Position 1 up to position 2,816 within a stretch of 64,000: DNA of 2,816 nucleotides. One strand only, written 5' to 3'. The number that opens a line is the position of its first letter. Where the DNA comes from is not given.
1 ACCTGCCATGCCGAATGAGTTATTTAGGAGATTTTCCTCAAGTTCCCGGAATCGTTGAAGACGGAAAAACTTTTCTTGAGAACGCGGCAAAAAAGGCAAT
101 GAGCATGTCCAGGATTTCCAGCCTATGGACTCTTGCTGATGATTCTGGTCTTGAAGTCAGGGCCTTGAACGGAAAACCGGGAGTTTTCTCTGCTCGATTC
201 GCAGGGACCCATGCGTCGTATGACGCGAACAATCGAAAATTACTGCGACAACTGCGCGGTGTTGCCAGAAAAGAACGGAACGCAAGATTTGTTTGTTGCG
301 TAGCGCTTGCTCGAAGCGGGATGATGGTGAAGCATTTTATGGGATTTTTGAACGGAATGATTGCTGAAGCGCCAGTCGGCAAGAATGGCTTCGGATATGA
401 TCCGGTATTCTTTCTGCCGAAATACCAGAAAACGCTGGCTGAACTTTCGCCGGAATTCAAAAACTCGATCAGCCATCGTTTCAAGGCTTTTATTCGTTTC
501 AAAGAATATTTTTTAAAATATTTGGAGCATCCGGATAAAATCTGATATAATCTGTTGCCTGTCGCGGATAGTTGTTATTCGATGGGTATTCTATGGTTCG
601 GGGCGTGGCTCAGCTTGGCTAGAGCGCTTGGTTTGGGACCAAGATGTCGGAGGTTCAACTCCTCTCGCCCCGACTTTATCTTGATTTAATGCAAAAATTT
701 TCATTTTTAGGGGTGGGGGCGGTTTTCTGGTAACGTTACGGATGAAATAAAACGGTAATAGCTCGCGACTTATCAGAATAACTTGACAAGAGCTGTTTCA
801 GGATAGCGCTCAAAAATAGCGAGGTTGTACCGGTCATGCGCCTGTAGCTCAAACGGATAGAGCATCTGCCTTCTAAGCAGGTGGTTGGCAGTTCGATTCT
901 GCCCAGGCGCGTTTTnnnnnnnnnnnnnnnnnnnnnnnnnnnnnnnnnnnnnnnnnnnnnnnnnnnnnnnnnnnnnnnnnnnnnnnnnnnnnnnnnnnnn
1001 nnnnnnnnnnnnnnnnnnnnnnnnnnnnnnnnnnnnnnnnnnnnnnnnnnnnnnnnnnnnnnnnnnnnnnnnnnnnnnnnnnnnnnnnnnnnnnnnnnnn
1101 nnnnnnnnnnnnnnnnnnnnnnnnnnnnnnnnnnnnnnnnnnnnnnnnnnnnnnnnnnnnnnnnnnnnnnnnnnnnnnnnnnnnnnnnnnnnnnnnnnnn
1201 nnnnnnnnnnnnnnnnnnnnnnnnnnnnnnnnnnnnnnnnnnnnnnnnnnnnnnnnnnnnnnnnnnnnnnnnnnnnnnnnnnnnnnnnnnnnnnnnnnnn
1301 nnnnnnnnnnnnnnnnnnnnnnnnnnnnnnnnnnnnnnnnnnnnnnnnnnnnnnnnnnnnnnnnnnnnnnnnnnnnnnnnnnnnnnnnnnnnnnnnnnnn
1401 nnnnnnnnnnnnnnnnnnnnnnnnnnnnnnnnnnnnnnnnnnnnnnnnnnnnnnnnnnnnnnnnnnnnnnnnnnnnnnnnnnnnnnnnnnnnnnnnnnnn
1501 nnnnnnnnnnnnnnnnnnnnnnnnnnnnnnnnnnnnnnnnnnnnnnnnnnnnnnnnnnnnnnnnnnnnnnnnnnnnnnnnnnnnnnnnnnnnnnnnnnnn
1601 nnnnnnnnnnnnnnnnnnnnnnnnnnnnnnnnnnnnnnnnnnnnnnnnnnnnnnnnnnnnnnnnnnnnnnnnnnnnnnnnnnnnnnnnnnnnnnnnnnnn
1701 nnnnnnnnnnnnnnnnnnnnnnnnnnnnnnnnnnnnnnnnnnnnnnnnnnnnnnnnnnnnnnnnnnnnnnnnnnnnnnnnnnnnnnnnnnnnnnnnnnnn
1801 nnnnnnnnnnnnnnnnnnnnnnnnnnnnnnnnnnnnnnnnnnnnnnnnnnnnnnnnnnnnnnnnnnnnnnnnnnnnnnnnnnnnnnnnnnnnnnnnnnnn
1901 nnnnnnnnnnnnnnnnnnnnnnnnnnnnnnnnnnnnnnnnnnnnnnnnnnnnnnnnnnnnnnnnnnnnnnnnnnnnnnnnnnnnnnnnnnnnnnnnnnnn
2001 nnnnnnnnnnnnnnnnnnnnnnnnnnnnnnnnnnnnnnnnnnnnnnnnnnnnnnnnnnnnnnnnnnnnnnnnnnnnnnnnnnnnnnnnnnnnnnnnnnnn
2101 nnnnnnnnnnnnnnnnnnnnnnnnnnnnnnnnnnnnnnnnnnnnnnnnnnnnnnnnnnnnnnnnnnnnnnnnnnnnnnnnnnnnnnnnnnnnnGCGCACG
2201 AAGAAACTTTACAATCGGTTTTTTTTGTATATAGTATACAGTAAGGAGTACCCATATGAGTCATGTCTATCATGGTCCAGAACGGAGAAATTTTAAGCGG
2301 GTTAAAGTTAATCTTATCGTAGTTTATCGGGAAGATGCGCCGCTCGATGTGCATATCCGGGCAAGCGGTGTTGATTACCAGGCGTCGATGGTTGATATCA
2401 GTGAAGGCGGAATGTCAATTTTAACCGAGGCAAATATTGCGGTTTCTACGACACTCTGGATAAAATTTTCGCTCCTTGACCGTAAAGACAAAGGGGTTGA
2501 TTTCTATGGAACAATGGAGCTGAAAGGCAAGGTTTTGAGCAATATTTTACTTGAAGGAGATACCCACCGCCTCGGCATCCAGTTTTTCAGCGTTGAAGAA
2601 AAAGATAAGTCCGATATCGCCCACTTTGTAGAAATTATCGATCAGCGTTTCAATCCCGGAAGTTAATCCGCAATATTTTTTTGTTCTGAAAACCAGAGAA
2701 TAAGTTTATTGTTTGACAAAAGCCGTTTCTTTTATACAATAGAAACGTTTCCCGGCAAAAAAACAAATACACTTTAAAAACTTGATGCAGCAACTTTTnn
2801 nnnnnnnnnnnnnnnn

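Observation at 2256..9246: PilZ protein followed by an outer-membrane barrel, a lipoprotein and a 1410-aa secreted coiled-coil protein: candidate cell-surface or envelope-spanning assembly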

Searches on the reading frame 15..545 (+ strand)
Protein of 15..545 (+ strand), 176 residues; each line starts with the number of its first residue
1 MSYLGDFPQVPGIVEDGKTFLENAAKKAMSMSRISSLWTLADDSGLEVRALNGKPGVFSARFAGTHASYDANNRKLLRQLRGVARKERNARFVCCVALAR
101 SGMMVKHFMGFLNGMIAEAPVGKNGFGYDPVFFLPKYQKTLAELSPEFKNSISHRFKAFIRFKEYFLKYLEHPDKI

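Call 7: search_protein_families(library=pfam, proteins=[window:15-545:+], max_evalue=0.1)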
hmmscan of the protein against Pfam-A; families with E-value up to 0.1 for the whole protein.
window:15-545:+ (176 aa): 1 family
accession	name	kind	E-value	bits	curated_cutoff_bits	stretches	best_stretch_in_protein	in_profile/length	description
PF01725.21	Ham1p_like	-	7.1e-54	183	22.5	1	4-165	28-186/186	Ham1 family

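Call 8: search_protein_families(library=ncbifam, proteins=[window:15-545:+], max_evalue=0.1)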
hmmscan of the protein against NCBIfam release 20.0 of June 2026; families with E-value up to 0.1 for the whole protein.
window:15-545:+ (176 aa): 8 families
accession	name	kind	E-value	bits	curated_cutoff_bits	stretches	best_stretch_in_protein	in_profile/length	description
NF011397.0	PRK14822.1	equivalog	2.9e-62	209.6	234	1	4-169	31-196/201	XTP/dITP diphosphatase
TIGR00042.1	TIGR00042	equivalog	7e-44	149.4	145.35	1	15-166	37-183/184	RdgB/HAM1 family non-canonical purine NTP pyrophosphatase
NF011398.0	PRK14823.1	equivalog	9.1e-40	136.5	272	1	12-168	37-190/191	non-canonical purine NTP diphosphatase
NF002698.0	PRK02491.1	equivalog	2.2e-39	135.4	301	1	4-169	157-323/328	nucleoside-triphosphate diphosphatase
NF011399.0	PRK14824.1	subfamily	6.7e-39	133.4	267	1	12-166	40-200/206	putative deoxyribonucleotide triphosphate pyrophosphatase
NF011401.0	PRK14826.1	equivalog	3.6e-35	121.4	268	1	13-166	49-216/226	putative deoxyribonucleotide triphosphate pyrophosphatase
NF011396.0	PRK14821.1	equivalog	1.2e-25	90.2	203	1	37-168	59-182/185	XTP/dITP diphosphatase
NF011400.0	PRK14825.1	equivalog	4.8e-25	88.5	246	1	8-170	31-198/199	putative deoxyribonucleotide triphosphate pyrophosphatase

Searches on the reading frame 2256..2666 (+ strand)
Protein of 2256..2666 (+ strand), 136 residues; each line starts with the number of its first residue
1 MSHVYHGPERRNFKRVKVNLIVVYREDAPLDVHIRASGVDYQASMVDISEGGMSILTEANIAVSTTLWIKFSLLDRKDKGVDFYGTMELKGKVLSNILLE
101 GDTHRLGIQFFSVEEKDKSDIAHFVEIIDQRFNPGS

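Call 7: search_protein_families(library=pfam, proteins=[window:2256-2666:+], max_evalue=0.1)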
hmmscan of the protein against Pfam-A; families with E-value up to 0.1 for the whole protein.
window:2256-2666:+ (136 aa): 2 families
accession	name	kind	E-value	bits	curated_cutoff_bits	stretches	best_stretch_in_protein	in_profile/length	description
PF07238.19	PilZ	-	4e-12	46.8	22.5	1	9-125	1-100/102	PilZ domain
PF22325.2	CR4_N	-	0.073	13.6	27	0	12-77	5-70/80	Interferon-gamma receptor, N-terminal domain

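Call 8: search_protein_families(library=ncbifam, proteins=[window:2256-2666:+], max_evalue=0.1)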
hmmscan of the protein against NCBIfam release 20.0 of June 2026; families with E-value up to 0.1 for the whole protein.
window:2256-2666:+ (136 aa): 1 family
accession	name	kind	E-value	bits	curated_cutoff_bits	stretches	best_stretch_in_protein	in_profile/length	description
TIGR02266.1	gmx_TIGR02266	paralog_domain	8.4e-05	22.7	68.7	1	30-126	6-96/96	TIGR02266 family protein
